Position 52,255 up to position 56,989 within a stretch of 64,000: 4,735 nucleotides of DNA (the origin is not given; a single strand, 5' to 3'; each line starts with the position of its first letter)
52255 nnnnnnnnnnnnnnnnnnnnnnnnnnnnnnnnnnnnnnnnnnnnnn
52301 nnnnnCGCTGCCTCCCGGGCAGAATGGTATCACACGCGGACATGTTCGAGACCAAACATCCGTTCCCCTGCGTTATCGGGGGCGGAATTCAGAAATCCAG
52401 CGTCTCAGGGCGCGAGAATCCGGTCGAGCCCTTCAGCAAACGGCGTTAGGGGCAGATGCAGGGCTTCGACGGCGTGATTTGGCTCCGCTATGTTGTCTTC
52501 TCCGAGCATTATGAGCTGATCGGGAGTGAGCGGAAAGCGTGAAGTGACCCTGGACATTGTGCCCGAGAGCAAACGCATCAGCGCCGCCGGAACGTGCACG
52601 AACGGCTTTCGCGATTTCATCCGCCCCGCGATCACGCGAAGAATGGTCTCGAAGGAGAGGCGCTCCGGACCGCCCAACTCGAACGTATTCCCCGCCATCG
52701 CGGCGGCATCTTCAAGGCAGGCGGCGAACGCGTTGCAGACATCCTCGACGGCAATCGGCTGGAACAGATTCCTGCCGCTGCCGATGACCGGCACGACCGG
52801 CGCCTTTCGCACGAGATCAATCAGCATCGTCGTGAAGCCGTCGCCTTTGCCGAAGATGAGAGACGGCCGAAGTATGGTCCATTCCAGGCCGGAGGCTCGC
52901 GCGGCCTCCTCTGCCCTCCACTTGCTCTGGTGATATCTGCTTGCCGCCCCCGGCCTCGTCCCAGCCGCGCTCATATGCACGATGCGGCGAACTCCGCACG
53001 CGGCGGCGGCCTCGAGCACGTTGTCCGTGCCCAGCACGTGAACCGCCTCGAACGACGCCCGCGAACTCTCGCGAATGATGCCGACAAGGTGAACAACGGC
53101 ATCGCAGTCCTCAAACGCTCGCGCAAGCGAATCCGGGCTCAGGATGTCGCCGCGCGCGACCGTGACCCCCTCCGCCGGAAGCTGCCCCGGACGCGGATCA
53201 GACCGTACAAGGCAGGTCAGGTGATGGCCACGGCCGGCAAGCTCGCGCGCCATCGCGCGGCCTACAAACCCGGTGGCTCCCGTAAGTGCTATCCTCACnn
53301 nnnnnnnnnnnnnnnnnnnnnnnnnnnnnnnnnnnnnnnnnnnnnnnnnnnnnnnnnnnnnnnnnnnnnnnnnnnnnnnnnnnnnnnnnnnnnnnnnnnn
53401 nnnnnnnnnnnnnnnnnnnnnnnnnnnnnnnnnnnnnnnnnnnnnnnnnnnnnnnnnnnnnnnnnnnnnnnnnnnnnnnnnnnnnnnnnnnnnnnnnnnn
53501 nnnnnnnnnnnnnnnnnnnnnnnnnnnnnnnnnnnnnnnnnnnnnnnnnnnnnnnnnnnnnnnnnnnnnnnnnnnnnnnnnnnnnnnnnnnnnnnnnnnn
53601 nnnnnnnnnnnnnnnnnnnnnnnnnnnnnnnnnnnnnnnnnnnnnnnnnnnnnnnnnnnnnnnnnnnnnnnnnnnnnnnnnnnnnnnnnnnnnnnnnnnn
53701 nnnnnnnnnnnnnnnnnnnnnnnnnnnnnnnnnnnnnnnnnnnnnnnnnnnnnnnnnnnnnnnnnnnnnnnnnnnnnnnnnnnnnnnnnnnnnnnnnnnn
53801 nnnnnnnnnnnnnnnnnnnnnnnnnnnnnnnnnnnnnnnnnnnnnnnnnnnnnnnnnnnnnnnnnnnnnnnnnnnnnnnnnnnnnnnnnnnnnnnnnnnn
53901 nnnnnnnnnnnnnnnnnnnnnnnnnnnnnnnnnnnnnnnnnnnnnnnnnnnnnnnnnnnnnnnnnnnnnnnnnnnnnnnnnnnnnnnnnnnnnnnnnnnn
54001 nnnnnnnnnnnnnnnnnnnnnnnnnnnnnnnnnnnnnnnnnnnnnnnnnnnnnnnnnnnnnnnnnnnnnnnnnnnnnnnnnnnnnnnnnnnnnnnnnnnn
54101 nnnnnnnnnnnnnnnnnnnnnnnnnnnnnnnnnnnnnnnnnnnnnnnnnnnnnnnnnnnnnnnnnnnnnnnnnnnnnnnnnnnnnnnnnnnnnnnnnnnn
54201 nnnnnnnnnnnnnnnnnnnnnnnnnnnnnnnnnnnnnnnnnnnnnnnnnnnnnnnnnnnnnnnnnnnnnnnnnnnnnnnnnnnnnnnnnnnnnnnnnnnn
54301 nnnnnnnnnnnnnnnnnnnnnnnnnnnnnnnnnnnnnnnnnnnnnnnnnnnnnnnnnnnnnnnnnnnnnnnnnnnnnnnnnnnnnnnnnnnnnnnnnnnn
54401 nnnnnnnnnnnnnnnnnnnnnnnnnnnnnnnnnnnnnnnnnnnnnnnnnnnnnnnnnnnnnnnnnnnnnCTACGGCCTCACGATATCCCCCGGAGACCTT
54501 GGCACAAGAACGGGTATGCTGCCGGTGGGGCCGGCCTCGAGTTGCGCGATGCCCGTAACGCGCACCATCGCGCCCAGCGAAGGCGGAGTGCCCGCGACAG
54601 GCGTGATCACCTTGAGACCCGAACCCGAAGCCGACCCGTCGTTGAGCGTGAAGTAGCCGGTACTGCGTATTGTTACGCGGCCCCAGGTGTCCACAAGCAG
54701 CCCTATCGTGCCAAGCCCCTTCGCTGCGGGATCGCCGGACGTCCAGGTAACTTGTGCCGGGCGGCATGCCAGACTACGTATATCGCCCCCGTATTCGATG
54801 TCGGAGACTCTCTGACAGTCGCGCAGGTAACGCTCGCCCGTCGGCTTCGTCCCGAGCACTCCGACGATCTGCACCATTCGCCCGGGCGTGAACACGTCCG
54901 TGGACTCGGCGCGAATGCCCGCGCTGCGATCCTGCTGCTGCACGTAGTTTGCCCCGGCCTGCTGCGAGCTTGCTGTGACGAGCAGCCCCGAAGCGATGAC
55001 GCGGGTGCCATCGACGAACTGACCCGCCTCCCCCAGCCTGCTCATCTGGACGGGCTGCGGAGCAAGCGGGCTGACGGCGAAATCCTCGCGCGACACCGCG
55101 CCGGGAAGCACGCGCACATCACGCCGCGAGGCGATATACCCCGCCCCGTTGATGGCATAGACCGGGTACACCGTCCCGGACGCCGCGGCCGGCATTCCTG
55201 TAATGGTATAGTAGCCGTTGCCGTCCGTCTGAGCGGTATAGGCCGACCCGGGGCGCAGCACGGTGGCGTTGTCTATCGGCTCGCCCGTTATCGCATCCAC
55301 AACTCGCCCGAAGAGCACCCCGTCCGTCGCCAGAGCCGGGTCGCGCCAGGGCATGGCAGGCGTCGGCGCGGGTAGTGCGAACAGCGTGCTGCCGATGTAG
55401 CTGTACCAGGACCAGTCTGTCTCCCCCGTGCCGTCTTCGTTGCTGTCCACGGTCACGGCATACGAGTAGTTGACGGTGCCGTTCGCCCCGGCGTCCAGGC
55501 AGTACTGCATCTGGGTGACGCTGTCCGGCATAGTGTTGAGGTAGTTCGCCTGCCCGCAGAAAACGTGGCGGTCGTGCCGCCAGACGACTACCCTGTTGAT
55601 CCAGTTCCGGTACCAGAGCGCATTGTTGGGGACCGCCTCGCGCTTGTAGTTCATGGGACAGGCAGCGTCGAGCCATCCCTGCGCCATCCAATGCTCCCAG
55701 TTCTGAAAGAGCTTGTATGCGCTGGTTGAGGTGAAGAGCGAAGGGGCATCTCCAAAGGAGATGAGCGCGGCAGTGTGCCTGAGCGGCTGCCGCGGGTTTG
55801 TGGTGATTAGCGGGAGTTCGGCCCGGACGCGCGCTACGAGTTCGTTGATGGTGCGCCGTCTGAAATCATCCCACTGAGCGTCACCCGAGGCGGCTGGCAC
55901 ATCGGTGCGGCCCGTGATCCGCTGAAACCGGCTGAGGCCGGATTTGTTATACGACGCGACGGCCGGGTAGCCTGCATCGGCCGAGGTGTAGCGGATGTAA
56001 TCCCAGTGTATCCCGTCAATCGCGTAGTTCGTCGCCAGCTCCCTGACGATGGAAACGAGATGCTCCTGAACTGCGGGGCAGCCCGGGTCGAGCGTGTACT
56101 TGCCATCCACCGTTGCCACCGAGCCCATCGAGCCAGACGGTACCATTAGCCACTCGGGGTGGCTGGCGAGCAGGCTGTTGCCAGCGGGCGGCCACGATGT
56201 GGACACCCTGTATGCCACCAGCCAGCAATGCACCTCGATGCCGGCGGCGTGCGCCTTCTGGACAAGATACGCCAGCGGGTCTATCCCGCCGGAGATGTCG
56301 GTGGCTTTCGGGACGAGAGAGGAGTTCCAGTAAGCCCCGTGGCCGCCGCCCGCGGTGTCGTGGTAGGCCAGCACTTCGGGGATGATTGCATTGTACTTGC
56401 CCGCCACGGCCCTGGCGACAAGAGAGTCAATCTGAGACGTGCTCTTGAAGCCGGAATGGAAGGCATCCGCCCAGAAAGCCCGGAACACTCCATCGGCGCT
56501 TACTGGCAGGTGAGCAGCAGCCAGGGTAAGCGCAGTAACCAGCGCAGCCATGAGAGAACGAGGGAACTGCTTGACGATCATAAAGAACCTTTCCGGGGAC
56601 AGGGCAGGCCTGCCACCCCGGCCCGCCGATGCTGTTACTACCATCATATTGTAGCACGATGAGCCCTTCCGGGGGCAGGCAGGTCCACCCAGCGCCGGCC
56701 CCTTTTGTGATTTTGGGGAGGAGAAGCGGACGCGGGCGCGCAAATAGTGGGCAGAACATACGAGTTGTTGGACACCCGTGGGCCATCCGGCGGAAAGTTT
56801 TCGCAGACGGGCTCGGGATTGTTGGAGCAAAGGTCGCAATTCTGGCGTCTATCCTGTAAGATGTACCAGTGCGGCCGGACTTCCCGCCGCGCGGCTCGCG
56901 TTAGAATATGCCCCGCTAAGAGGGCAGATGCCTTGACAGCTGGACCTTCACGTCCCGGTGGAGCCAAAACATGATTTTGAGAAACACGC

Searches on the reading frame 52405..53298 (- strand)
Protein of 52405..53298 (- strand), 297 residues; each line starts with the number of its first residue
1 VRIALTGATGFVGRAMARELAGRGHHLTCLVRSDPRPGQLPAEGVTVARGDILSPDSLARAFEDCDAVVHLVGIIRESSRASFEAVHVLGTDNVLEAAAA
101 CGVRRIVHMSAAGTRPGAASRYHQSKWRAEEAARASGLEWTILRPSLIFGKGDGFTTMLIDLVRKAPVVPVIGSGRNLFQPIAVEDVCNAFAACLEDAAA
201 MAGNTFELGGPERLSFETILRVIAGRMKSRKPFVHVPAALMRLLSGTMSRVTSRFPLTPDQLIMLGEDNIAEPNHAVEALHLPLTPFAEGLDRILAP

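Call 47: search_protein_families(library=pfam, proteins=[window:52405-53298:-], max_evalue=0.0001)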
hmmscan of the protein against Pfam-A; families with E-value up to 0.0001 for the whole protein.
window:52405-53298:- (297 aa): 7 families
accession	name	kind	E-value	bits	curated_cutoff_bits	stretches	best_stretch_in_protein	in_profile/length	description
PF13460.12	NAD_binding_10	-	1.6e-28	100.3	27.2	1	7-148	1-146/184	NAD(P)H-binding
PF01370.27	Epimerase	-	2.3e-28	99.7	20.9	1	3-209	1-240/240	NAD dependent epimerase/dehydratase family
PF01073.25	3Beta_HSD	-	2.5e-18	66.5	22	1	5-112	2-117/280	3-beta hydroxysteroid dehydrogenase/isomerase family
PF05368.20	NmrA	-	6.7e-15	55.9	27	1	2-241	4-248/298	NmrA-like family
PF04321.23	RmlD_sub_bind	-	6.8e-15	55.3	27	1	1-227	1-231/287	RmlD substrate binding domain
PF07993.18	NAD_binding_4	-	2.5e-13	50.2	20.1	0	5-34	1-33/258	Male sterility protein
PF16363.11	GDP_Man_Dehyd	-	2.6e-07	30.8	27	1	6-111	3-129/332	GDP-mannose 4,6 dehydratase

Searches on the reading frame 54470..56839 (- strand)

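Call 7: search_protein_families(library=pfam, proteins=[window:54470-56839:-], max_evalue=0.1)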
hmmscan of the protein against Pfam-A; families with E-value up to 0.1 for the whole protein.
window:54470-56839:- (789 aa): 6 families
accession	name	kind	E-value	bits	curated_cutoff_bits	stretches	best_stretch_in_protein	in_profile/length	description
PF02638.21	GHL10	-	1.3e-23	84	27.9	1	149-446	33-309/311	Glycosyl hydrolase-like 10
PF13620.12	CarboxypepD_reg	-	9e-09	36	32.3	1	509-589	2-81/82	Carboxypeptidase regulatory-like domain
PF13715.12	CarbopepD_reg_2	-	1.7e-06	28.4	32.2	1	511-551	3-43/88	CarboxypepD_reg-like domain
PF02065.24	Melibiase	-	0.0019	17.7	27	1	189-293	106-202/347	Melibiase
PF14871.12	GHL6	-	0.0041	17.8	35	1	168-280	27-131/132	Hypothetical glycosyl hydrolase 6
PF13200.12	DUF4015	-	0.075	12.6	27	0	224-288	90-151/313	Putative glycosyl hydrolase domain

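Call 8: search_protein_families(library=ncbifam, proteins=[window:54470-56839:-], max_evalue=0.1)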
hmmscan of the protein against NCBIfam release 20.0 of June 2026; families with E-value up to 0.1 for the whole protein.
window:54470-56839:- (789 aa): 1 family
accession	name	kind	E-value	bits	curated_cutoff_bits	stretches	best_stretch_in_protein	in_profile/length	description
NF052345.1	S_layer_anammox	exception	6.3e-08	30.5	1400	1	492-624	1296-1435/1596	Kustd1514 family S-layer glycoprotein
